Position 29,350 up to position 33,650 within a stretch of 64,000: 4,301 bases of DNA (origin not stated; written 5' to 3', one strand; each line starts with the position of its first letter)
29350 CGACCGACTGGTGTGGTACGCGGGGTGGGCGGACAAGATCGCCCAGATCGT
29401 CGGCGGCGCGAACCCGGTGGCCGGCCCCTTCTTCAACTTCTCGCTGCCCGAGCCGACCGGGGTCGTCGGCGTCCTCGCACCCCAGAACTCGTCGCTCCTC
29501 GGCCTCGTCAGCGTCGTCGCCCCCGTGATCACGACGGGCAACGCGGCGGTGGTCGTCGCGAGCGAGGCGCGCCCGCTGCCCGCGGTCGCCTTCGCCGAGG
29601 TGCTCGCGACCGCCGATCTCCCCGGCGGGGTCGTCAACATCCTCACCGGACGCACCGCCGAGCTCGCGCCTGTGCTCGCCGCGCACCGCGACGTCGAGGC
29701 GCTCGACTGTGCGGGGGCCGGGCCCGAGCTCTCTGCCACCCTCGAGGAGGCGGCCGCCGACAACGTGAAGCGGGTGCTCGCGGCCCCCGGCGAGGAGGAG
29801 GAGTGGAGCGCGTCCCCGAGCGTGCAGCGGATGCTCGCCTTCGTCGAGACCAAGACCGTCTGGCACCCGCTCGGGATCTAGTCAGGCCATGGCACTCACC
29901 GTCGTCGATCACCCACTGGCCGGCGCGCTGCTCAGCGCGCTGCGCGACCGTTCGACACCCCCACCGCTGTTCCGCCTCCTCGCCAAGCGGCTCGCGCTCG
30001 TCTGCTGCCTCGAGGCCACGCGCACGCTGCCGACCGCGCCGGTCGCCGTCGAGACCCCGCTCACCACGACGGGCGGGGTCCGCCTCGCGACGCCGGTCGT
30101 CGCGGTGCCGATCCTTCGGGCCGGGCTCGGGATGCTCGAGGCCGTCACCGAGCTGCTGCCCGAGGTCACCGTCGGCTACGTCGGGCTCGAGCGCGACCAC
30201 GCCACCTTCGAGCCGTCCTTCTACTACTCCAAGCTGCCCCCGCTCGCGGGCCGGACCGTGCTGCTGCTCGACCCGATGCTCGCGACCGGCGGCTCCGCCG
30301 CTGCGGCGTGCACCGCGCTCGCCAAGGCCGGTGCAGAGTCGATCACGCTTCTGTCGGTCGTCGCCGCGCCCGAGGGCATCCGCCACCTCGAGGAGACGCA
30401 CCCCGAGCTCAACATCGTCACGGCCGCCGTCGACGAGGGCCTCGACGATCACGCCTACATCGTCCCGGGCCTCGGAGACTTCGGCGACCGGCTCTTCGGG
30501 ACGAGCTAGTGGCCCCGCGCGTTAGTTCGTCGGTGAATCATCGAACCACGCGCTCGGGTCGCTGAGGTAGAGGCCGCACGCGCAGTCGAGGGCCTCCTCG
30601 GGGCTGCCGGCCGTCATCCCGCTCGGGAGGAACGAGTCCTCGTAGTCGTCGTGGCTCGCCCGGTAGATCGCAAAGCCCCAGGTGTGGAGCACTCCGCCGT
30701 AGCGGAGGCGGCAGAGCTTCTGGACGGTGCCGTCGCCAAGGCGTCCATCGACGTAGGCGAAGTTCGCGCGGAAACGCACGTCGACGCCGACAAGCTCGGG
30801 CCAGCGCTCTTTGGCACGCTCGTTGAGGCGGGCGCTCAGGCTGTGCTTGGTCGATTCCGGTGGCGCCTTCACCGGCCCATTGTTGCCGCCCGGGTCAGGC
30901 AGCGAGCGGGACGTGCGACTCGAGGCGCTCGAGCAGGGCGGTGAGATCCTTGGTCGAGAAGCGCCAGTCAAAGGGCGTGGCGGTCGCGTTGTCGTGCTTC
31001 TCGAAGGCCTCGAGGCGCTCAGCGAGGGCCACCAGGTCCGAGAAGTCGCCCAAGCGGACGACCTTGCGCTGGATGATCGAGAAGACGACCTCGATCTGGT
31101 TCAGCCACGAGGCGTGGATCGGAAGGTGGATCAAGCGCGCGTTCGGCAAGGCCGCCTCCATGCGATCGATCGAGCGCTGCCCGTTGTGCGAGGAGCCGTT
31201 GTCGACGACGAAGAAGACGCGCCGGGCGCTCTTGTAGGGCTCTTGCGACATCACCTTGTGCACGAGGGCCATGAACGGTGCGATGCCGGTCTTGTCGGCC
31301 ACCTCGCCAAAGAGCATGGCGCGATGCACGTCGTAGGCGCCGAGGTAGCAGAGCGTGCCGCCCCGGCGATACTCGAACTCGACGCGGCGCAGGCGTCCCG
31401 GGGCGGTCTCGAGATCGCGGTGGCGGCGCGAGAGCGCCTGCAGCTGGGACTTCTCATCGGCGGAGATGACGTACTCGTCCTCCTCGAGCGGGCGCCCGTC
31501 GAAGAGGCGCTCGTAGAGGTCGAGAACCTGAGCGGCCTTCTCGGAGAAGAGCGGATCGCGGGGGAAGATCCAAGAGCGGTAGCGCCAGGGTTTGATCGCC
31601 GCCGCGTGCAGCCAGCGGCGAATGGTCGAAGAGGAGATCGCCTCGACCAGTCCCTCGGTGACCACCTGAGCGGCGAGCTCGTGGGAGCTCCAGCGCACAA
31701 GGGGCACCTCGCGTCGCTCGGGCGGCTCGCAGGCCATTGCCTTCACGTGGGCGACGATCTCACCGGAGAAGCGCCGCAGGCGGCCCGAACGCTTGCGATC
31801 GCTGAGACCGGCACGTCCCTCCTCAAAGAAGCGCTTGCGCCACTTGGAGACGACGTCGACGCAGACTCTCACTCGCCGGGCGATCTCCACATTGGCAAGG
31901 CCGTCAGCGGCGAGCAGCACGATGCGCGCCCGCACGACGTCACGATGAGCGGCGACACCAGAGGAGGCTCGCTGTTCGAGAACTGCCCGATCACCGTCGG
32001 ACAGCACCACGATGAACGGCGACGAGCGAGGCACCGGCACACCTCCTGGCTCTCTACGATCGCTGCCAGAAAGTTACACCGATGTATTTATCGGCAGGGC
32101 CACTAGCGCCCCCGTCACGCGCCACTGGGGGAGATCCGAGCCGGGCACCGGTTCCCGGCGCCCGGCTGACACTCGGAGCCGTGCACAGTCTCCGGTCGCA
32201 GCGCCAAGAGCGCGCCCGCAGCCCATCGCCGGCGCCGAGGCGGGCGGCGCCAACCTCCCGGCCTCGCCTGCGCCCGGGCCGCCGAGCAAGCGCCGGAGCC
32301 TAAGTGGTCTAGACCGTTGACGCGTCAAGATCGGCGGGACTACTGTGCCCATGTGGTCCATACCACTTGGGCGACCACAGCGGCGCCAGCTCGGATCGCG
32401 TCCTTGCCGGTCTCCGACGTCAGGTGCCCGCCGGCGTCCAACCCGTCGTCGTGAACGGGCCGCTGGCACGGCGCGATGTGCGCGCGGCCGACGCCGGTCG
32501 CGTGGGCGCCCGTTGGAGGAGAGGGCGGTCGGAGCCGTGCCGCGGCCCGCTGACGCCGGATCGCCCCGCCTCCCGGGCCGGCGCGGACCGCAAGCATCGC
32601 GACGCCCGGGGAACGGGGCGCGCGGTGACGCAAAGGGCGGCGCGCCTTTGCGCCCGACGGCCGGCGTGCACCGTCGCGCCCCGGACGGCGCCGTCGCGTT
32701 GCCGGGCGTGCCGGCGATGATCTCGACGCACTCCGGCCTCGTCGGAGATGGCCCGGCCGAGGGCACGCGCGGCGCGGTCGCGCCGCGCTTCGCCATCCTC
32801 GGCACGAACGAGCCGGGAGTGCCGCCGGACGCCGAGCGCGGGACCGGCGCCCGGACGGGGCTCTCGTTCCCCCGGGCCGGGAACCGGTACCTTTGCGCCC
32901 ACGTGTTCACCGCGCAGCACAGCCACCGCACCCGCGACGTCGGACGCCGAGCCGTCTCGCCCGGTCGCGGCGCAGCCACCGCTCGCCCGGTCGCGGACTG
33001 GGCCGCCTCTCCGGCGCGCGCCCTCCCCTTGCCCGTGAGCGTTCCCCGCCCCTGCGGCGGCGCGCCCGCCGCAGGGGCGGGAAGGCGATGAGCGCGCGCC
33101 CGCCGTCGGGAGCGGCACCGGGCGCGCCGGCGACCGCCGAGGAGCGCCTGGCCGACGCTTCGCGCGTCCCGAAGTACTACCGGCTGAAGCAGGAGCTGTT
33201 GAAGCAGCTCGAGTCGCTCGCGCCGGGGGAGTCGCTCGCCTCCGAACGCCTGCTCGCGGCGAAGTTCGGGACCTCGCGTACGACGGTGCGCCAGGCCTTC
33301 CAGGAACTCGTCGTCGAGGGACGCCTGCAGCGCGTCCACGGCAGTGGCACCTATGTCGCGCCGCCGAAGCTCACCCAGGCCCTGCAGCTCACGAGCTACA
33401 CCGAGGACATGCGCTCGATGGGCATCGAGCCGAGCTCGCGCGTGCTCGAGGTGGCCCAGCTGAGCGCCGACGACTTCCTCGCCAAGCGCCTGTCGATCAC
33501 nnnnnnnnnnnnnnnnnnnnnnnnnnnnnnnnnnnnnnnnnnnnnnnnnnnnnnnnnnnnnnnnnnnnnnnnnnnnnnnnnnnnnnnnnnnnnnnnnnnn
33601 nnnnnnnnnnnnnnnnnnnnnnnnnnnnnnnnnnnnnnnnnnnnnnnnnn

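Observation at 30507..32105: IS630-family element on the upp stop codon, carrying an extra conserved-looking ORF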

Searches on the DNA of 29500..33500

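Call 82: search_rna_families(source=window, start=29500, end=33500, threshold=evalue, max_evalue=0.1)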
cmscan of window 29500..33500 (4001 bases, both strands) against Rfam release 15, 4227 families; matches with E-value up to 0.1: 0.
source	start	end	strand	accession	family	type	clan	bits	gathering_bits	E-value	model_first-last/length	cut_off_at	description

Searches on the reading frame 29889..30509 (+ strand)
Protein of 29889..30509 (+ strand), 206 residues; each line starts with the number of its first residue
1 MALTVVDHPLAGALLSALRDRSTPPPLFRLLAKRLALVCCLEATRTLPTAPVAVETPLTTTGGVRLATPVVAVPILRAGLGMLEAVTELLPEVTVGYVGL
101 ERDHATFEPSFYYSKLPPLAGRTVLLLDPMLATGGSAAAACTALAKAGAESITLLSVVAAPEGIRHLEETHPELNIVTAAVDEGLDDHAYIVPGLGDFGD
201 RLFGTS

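Call 3: search_protein_families(library=pfam, proteins=[window:29889-30509:+], max_evalue=0.1)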
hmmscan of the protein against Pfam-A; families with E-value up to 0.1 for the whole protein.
window:29889-30509:+ (206 aa): 3 families
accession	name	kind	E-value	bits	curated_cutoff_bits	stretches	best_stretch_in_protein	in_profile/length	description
PF14681.12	UPRTase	-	1.3e-68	231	27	1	5-205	1-206/206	Uracil phosphoribosyltransferase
PF00156.33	Pribosyltran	-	1.4e-10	41.2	26.3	1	68-170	29-136/158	Phosphoribosyl transferase domain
PF24095.1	DUF7378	-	0.033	14.5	27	1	35-81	66-112/144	Domain of unknown function (DUF7378)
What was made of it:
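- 29889..30509 (+): upp (uracil phosphoribosyltransferase), the flanking gene. It is convergent with the IS genes and its coding sequence is left intact by the insertion. Pfam PF14681 (call 3).
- Checked: upp: 29889-30509 is a full-length UPRTase (Pfam PF14681, E 1.3e-68, call 3).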

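Call 41: find_encoding_contigs(protein=window:29889-30509:+, flank=4000, max_places=6)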
Protein window:29889-30509:+ (206 aa): 5 contigs read that carry it; 4 places shown.
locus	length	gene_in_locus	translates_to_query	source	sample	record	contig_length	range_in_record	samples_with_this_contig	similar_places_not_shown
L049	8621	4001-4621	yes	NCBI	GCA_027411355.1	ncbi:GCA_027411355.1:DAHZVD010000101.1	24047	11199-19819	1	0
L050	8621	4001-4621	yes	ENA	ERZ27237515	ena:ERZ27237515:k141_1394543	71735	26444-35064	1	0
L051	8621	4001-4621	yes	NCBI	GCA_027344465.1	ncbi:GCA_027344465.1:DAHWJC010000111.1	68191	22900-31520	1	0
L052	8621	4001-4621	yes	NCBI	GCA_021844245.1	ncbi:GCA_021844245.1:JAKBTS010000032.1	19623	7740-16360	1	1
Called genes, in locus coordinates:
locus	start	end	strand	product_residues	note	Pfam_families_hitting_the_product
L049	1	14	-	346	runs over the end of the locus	PF00294:PfkB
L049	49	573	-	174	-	-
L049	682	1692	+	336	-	PF01791:DeoC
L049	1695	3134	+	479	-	PF00171:Aldedh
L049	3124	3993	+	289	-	PF00171:Aldedh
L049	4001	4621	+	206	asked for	PF14681:UPRTase, PF00156:Pribosyltran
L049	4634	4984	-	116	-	-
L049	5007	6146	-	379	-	PF13384:HTH_23, PF13518:HTH_28, PF13551:HTH_29, PF13565:HTH_32, PF13358:DDE_3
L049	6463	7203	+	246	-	-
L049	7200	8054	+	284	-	PF00392:GntR, PF07702:UTRA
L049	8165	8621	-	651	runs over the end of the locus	PF00528:BPD_transp_1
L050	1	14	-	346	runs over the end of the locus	PF00294:PfkB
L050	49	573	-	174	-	-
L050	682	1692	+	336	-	PF01791:DeoC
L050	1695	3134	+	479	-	PF00171:Aldedh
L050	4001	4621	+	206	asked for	PF14681:UPRTase, PF00156:Pribosyltran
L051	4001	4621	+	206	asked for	PF14681:UPRTase, PF00156:Pribosyltran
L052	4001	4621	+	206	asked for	PF14681:UPRTase, PF00156:Pribosyltran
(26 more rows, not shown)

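Call 44: find_related_loci(query=window:29889-30509:+, collection=metagenome_contigs, flank=3000)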
Query window:29889-30509:+ (206 aa) in metagenome_contigs; peptide patterns used: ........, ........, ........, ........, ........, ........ (x = any residue, [..] = any of these).
600 stretches matched a pattern (row limit reached: there are more); 313 encode a relative of the query (tblastn E <= 1e-3); the best 80 are kept; 80 distinct loci.
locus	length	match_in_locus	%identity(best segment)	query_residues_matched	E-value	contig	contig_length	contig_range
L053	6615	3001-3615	77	1-205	3e-102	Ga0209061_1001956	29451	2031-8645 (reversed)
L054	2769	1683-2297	78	1-205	7e-105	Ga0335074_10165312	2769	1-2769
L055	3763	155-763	78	3-205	1e-101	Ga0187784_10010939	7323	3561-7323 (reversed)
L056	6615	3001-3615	82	1-205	1e-100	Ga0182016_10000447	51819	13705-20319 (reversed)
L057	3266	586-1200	76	1-205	2e-102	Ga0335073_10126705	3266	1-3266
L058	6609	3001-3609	78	3-205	6e-101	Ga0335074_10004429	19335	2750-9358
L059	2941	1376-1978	78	5-205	3e-103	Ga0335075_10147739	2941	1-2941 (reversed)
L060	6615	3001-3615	77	1-205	2e-100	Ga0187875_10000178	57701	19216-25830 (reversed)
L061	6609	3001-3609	76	3-205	2e-100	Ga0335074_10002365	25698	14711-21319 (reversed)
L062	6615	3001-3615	76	1-205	3e-100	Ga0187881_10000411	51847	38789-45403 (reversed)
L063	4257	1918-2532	77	1-205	2e-100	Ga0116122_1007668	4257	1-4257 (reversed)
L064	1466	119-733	76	1-205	4e-107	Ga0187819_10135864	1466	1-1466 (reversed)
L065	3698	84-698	76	1-205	2e-99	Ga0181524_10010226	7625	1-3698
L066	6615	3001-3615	75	1-205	5e-99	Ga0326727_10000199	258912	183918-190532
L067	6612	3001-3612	77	1-205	1e-98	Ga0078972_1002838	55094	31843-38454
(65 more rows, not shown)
